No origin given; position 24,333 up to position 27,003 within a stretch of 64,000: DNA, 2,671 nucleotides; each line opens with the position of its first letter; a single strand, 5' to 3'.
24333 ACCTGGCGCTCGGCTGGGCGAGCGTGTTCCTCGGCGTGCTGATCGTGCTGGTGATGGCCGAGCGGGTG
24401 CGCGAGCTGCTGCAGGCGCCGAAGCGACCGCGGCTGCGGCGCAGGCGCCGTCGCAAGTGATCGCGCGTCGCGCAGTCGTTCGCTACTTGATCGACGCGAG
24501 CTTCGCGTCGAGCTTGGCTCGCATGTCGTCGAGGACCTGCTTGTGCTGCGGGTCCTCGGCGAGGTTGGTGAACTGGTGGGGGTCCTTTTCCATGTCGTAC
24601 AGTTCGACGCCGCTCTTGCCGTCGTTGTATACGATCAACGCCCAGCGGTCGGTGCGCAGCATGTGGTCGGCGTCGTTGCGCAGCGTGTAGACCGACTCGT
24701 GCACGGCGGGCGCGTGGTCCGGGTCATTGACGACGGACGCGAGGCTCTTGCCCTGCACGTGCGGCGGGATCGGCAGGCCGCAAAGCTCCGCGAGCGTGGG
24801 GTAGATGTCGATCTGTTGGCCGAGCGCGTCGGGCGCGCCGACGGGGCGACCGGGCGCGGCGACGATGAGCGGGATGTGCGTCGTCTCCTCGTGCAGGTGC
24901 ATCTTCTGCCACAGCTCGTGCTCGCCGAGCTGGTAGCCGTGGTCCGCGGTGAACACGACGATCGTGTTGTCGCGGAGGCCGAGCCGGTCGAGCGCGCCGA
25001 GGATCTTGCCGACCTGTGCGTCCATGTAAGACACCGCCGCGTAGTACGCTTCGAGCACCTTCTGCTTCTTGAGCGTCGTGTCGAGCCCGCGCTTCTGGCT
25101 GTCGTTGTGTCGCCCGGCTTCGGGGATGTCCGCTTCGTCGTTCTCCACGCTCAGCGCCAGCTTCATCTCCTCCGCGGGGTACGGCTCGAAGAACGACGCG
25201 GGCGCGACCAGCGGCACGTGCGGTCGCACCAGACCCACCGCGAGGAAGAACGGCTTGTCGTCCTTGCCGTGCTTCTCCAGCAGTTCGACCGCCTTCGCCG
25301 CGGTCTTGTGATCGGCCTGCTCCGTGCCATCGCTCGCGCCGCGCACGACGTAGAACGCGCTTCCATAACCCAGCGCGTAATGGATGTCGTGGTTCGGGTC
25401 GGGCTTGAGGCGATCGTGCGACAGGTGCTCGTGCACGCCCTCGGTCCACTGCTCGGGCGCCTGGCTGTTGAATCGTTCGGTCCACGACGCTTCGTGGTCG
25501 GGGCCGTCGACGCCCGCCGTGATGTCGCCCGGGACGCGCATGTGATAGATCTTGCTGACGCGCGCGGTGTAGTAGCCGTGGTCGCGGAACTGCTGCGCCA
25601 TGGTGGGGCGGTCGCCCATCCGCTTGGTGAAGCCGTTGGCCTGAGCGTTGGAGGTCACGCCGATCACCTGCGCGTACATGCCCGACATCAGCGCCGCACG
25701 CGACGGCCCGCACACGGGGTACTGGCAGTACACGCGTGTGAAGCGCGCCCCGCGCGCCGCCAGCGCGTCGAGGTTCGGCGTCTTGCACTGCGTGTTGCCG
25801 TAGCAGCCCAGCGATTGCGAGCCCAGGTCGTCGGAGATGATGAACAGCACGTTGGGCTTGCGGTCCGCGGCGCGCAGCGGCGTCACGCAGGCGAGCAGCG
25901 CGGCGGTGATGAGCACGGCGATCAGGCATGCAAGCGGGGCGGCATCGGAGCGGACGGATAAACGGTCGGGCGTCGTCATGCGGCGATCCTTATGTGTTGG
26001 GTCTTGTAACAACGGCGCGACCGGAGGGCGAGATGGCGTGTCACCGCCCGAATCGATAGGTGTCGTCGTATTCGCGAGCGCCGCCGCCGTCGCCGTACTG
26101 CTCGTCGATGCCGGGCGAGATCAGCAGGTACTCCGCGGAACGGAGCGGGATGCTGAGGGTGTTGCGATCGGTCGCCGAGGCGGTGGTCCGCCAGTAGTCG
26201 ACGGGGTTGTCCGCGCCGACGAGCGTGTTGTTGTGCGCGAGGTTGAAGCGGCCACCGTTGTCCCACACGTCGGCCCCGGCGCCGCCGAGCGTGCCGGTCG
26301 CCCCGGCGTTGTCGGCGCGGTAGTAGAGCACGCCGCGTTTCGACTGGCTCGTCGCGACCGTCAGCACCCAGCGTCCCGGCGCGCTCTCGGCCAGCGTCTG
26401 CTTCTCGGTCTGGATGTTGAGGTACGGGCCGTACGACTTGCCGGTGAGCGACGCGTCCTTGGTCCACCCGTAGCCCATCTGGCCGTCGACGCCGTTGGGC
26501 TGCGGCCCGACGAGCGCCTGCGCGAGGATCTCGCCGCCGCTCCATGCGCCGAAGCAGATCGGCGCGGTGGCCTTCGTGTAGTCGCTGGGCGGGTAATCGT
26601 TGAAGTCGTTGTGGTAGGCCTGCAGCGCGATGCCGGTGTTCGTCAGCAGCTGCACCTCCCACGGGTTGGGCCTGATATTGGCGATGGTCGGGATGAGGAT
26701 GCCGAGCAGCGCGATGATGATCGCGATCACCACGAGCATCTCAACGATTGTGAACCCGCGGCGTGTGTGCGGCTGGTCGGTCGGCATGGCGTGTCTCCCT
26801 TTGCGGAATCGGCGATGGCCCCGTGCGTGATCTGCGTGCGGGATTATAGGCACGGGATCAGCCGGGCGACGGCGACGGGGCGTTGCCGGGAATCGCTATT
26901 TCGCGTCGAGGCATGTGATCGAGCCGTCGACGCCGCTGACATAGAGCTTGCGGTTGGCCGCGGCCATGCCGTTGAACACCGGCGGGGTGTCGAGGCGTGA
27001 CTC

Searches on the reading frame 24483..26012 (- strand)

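Call 63: search_protein_families(library=pfam, proteins=[window:24483-26012:-], max_evalue=0.0001)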
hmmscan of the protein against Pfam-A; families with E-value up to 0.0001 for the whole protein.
window:24483-26012:- (509 aa): 4 families
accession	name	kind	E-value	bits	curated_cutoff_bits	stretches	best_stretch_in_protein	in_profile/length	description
PF00884.28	Sulfatase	-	8.5e-53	180.1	25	1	53-412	1-300/301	Sulfatase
PF16347.10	SGSH_C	-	1.4e-22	80.9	29.3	1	363-503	1-150/154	N-sulphoglucosamine sulphohydrolase, C-terminal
PF01663.27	Phosphodiest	-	9.7e-09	35.7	23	0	322-367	183-230/342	Type I phosphodiesterase / nucleotide pyrophosphatase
PF02995.22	DUF229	-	4e-05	22.9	25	1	317-367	300-350/496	Protein of unknown function (DUF229)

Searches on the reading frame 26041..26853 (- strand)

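Call 63: search_protein_families(library=pfam, proteins=[window:26041-26853:-], max_evalue=0.0001)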
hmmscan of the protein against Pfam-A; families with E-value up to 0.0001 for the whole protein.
window:26041-26853:- (270 aa): 1 family
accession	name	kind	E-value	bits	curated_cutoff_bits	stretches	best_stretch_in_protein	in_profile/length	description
PF07963.17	N_methyl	-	1.3e-05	25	21.2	1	31-53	4-26/27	Prokaryotic N-terminal methylation motif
